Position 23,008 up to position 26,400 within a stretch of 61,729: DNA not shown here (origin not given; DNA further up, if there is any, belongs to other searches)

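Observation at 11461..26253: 4930-aa polyvalent protein occupying 24% of the genome, placed between internal-protein genes and the portal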

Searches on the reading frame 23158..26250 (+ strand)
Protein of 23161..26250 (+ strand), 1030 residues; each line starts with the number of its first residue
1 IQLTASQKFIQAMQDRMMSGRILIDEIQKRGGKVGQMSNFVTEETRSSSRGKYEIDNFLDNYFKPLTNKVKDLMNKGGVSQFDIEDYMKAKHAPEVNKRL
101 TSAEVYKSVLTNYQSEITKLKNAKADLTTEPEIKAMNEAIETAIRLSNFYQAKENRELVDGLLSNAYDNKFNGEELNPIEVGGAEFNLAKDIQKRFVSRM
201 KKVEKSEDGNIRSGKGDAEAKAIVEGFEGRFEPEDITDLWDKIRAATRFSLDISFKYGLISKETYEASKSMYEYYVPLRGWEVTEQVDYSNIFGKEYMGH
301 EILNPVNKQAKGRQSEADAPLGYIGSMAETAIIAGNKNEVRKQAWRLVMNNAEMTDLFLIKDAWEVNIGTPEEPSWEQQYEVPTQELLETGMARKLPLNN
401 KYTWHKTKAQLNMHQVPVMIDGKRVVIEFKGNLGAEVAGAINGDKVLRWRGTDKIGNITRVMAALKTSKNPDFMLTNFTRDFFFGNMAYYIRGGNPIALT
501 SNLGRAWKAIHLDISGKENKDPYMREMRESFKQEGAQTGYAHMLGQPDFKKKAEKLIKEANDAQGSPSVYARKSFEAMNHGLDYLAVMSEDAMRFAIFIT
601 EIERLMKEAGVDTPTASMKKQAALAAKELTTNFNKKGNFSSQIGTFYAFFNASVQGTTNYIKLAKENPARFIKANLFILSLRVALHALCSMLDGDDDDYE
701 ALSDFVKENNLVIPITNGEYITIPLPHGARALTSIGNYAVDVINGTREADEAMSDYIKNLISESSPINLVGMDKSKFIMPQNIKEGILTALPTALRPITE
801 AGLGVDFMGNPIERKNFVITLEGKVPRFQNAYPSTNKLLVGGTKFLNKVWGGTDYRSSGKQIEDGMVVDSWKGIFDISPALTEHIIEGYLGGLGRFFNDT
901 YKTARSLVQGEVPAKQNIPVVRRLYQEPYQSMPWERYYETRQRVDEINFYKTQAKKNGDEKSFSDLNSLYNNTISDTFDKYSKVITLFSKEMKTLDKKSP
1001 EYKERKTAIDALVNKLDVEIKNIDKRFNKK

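Call 7: search_dna_similar(query=window:23161-26250:+, collection=phages, mode=protein, max_rows=30)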
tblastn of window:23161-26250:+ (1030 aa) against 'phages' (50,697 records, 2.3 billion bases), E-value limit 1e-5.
Records with a match: 341; places in all: 341; records where one place covers at least 80% of the query: 30.
Best place of each record, by identity: <60% 341.
By first word of the organism name: Vibrio 103; Stx2a-converting 77; Escherichia 73; Ralstonia 31; Stx2-converting 12; Burkholderia 10; Shigella 6; Stx 6; Enterobacteria 5; Stx1 4; and 11 more.
By host as written in the record: - 199; Escherichia coli K514 (EHEC) 7; Ralstonia pseudosolanacearum 6; Ralstonia solanacearum 5; Ralstonia pseudosolanacearum I-31 (MT043) 5; Escherichia coli O157:H7 4; Escherichia coli O157:H7 Morioka V526 4; Ralstonia pseudosolanacearum I-15 (MT014) 4; and 80 more.
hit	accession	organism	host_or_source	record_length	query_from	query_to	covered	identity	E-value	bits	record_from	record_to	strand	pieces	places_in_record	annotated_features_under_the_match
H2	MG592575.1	Vibrio phage 1.205.O._10N.222.51.A7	Vibrio tasmaniensis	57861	205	1030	80%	26.8%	2e-50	201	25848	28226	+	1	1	coil containing protein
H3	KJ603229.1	Shigella phage POCJ13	Shigella flexneri 2a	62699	185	1030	82%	25.8%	3e-39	165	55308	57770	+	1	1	hypothetical protein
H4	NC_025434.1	Shigella phage POCJ13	Shigella flexneri 2a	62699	185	1030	82%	25.8%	3e-39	165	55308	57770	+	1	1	LPD5 domain-containing protein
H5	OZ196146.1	Vibrio phage D171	Seawater and oysters mix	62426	205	1030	80%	26.2%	1e-49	199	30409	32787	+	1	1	hypothetical protein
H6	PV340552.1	Escherichia phage PhiR12_3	Escherichia coli ECOR13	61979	185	1030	82%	25.5%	2e-37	159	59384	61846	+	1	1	hypothetical protein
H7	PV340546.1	Escherichia phage PhiR5_2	Escherichia coli str. K-12 substr. ...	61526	185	1030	82%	25.3%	2e-38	162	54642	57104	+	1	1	hypothetical protein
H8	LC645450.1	Escherichia phage PPwrbA_EC3734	-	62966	185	1030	82%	25.3%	3e-39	165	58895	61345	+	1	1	none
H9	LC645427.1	Escherichia phage PPwrbA_EH2201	-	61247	185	1030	82%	25.2%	6e-39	164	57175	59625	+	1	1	none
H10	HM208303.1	Escherichia phage vB_EcoP_24B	Escherichia coli O157:H7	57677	185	1030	82%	24.9%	2e-38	163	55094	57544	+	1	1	hypothetical protein (x2)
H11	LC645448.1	Stx2a-converting phage Stx2_140166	-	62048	185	1030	82%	24.9%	2e-38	163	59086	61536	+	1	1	none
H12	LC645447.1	Stx2a-converting phage Stx2_KIH15-140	-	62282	185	1030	82%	24.9%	2e-38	163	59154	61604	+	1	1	none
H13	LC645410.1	Stx2a-converting phage Stx2_PV11-77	-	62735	185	1030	82%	24.9%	2e-38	163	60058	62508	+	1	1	none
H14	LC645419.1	Stx2a-converting phage Stx2_112716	-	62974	185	1030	82%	24.9%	2e-38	163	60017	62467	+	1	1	none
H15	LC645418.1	Stx2a-converting phage Stx2_112312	-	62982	185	1030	82%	24.9%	2e-38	163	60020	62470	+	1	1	none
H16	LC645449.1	Stx2a-converting phage Stx2_EC3734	-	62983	185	1030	82%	24.9%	2e-38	163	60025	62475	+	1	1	none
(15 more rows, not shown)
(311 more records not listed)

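Call 48: predict_structure(alignment_id=A2)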
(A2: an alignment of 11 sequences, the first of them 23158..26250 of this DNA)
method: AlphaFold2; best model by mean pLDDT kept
length: 1031 residues; sequences in the alignment: 11
mean_pLDDT: 63.3   pTM: 0.40
mean pLDDT of the five models: 63.3, 56.5, 56.4, 55.5, 52.0
residues with pLDDT >= 90: 33; 70-90: 305; 50-70: 445; < 50: 248
segments of 3 or more residues with pLDDT < 50: 1-18, 181-186, 206-208, 210-214, 282-291, 295-300, 353-362, 368-385, 398-412, 417-426, 430-435, 437-458, 567-569, 635-656, 695-697, 762-794, 815-826, 852-876, 931-936, 1028-1031
pLDDT, mean of each block of 10 residues (from residue 1): 41 49 60 53 68 86 93 89 87 78 75 83 86 86 83 74 75 61 53 72 54 59 86 90 89 82 72 68 45 48 56 59 83 78 64 48 50 41 52 54 42 49 43 47 37 41 58 66 74 80 85 75 85 71 61 67 54 62 68 85 88 85 81 43 35 49 68 70 66 55 62 66 59 59 63 61 41 33 43 54 59 47 47 60 66 43 34 50 70 66 67 61 59 51 62 62 63 60 69 68 75 68 53 33
secondary structure, 60 per line:
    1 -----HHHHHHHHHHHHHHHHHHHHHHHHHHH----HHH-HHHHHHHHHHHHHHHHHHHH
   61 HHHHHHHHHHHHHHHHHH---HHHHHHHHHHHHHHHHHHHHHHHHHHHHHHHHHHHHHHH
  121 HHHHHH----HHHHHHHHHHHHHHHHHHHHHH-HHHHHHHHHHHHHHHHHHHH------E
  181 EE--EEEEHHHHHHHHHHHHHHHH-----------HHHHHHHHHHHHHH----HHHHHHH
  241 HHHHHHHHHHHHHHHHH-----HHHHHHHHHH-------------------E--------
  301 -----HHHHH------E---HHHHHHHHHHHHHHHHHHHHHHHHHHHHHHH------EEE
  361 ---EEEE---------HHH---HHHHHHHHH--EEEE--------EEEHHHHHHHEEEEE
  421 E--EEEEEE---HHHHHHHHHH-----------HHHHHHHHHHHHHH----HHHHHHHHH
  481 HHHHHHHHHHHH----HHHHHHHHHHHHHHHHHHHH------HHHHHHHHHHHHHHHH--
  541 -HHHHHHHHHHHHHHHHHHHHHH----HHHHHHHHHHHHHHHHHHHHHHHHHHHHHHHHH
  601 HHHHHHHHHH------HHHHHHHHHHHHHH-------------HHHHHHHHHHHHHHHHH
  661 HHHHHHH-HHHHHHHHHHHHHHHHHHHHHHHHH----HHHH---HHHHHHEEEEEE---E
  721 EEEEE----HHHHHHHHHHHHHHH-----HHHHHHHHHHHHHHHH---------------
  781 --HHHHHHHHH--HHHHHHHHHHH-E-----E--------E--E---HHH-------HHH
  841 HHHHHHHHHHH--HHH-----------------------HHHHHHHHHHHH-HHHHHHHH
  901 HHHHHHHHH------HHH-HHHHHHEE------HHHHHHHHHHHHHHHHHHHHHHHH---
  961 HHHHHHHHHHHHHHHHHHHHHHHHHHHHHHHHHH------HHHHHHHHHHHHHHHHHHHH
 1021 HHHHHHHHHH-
elements in order (helices of 4 or more, strands of 3 or more residues): H6-32 H41-78 H82-126 H131-152 H154-173 E180-182 E185-188 H189-204 H216-229 H234-257 H263-272 H306-310 H321-351 E358-360 E364-367 H383-391 E394-397 E406-408 H409-415 E416-421 E424-429 H433-442 H454-467 H472-492 H497-516 H523-538 H542-563 H568-610 H617-630 H644-667 H669-693 H698-701 H705-710 E711-716 E720-725 H730-744 H750-765 H783-791 H794-804 H838-851 H880-891 H893-909 H920-925 H934-957 H961-994 H1001-1030

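Call 49: get_annotated_region(hit=H4, flank=9000)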
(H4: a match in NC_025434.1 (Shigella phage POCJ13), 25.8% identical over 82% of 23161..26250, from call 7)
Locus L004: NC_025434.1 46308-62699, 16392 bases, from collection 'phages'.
description: Shigella phage POCJ13, complete genome.
organism: Shigella phage POCJ13 (NCBI taxid 1498227)
taxonomy: Viruses; Duplodnaviria; Heunggongvirae; Uroviricota; Caudoviricetes; Sepvirinae; Diegovirus; Diegovirus POCJ13
host: Shigella flexneri 2a; source: -; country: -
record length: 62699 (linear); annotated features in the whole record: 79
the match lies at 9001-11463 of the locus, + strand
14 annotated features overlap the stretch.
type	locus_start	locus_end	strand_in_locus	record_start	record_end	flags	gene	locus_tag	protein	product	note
CDS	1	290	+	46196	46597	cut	-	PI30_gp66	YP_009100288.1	hypothetical protein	similar to unknown protein encoded by bacteriophage BP-933W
CDS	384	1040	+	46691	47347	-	-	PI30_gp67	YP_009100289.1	hypothetical protein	-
CDS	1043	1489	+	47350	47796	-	-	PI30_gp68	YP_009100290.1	hypothetical protein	-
CDS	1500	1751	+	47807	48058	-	-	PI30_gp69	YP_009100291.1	bacteriocin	-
CDS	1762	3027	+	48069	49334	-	-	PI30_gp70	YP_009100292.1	hypothetical protein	-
CDS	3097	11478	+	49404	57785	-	-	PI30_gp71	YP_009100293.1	LPD5 domain-containing protein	-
CDS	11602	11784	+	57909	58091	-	-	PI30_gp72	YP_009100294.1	hypothetical protein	-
CDS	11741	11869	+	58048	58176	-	-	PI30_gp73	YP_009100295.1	hypothetical protein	-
CDS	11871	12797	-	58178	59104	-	-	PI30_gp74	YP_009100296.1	DUF551 domain-containing protein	-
CDS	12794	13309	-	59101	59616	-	-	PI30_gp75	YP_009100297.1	hypothetical protein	-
CDS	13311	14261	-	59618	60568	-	-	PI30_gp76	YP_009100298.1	ead/Ea22-like family protein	-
CDS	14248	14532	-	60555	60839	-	-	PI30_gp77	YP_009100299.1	DUF4752 family protein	-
CDS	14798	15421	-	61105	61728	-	-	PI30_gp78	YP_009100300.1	anti-repressor Ant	-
CDS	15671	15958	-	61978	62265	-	-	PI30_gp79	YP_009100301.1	antA/AntB antirepressor family protein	-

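Call 57: fold_search(model_id=the predicted structure, library=pdb)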
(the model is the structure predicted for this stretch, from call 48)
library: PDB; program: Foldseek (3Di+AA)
matches with E <= 10: 95; with E <= 0.001: 0
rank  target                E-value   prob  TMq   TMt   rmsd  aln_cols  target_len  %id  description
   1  9lm7_B                4.9e-01  0.11  0.07  0.12  23.6       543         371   12  Crystal structrue of bvFP-Pr1-88.4 (released 2026-01-28)
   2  9kme_A                6.5e-01  0.14  0.05  0.16  20.6       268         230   13  Crystal structure of soluble bacteriorhodopsin NeuroBR_A (released 2025-06-04)
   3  9kme_B                1.0e+00  0.11  0.05  0.17  20.8       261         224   14  Crystal structure of soluble bacteriorhodopsin NeuroBR_A (released 2025-06-04)
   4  5xg2                  1.3e+00  0.12  0.06  0.16  30.7       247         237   12  Crystal structure of a coiled-coil segment (residues 345-468 and 694-814) of Pyrococcus yayanosii Smc (released 2017-06-07)
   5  9kme_C                1.5e+00  0.09  0.05  0.17  20.7       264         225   14  Crystal structure of soluble bacteriorhodopsin NeuroBR_A (released 2025-06-04)
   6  8i4v_A                1.6e+00  0.11  0.06  0.16  38.3       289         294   13  Cryo-EM structure of 5-subunit Smc5/6 arm region (released 2024-06-26)
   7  8d9p                  1.8e+00  0.23  0.07  0.29  26.6       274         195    8  De Novo Photosynthetic Reaction Center Protein Equipped with Heme B and Mn(II) cations (released 2022-09-28)
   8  8i21_A                1.9e+00  0.06  0.04  0.14  41.2       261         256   16  Cryo-EM structure of 6-subunit Smc5/6 arm region (released 2024-06-26)
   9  9bm0                  1.9e+00  0.02  0.07  0.04  35.1       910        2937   10  State-2 of motor domain from full-length human dynein-1 in 5mM ATP (released 2025-04-23)
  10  5ajd_I                2.1e+00  0.04  0.06  0.10  24.4       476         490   12  Not1 C-terminal domain in complex with Not4 (released 2015-04-29)
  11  6v9z_A                2.3e+00  0.05  0.08  0.11  28.1       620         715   11  Cryo-EM structure of PCAT1 bound to its CtA peptide substrate (released 2020-01-22)
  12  3c98_B                2.6e+00  0.08  0.06  0.18  22.9       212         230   14  Revised structure of the munc18a-syntaxin1 complex (released 2008-03-25)
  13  7xsj_B                2.6e+00  0.06  0.04  0.15  23.6       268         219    7  The structure of the Mint1/Munc18-1/syntaxin-1 complex (released 2022-11-16)
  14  9bm1                  2.9e+00  0.02  0.07  0.04  34.3       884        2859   10  State-3 of motor domain from full-length human dynein-1 in 5mM ATP (released 2025-04-23)
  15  7k5b_C                3.0e+00  0.01  0.06  0.03  49.9       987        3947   10  Structure of outer-arm dynein bound to microtubule doublet in microtubule binding state 2 (MTBS-2) (released 2021-09-29)
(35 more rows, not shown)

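Call 60: search_solved_structures(query=A2, max_evalue=10)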
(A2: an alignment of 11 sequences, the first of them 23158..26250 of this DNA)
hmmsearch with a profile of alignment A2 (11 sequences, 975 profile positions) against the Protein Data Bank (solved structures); distinct sequences matched with E-value up to 10: 5.
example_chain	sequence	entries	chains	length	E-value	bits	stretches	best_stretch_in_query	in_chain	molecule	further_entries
9cc5_A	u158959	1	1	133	0.68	11.1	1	489-566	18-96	Amylin-NHO-22 Binder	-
2fxo_A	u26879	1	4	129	1.8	9.7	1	867-973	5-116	Myosin heavy chain, cardiac muscle beta isoform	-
2fxm_A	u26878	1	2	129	1.9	9.7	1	867-973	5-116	Myosin heavy chain, cardiac muscle beta isoform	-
5j2l_B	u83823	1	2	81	2.7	9.2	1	872-944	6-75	protein design 2L4HC2_11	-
8oyy_A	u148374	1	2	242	4.9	8.3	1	83-189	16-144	De novo designed soluble GPCR-like protein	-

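Call 62: search_protein_families(library=pfam, proteins=[L004:384-1037:+, L004:1043-1486:+, L004:1500-1748:+, L004:1762-3024:+], max_evalue=0.01)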
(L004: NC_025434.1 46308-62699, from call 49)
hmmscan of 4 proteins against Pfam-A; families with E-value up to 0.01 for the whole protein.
L004:384-1037:+ (218 aa): 1 family
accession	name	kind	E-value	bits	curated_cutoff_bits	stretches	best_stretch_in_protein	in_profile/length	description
PF12787.12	EcsC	-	0.0064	16.6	30.4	1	88-185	26-111/240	EcsC protein family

L004:1043-1486:+ (148 aa): 0 families

L004:1500-1748:+ (83 aa): 3 families
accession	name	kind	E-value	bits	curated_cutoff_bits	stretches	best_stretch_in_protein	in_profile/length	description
PF13441.11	Gly-zipper_YMGG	-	9.4e-06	25.7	28.9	1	50-82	8-41/45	YMGG-like Gly-zipper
PF20721.2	C19orf12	-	0.00043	20.6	30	1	33-81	31-77/163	C19orf12-like protein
PF10439.15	Bacteriocin_IIc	-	0.00088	19.7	27.1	1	47-80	22-56/59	Bacteriocin class II with double-glycine leader peptide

L004:1762-3024:+ (421 aa): 0 families
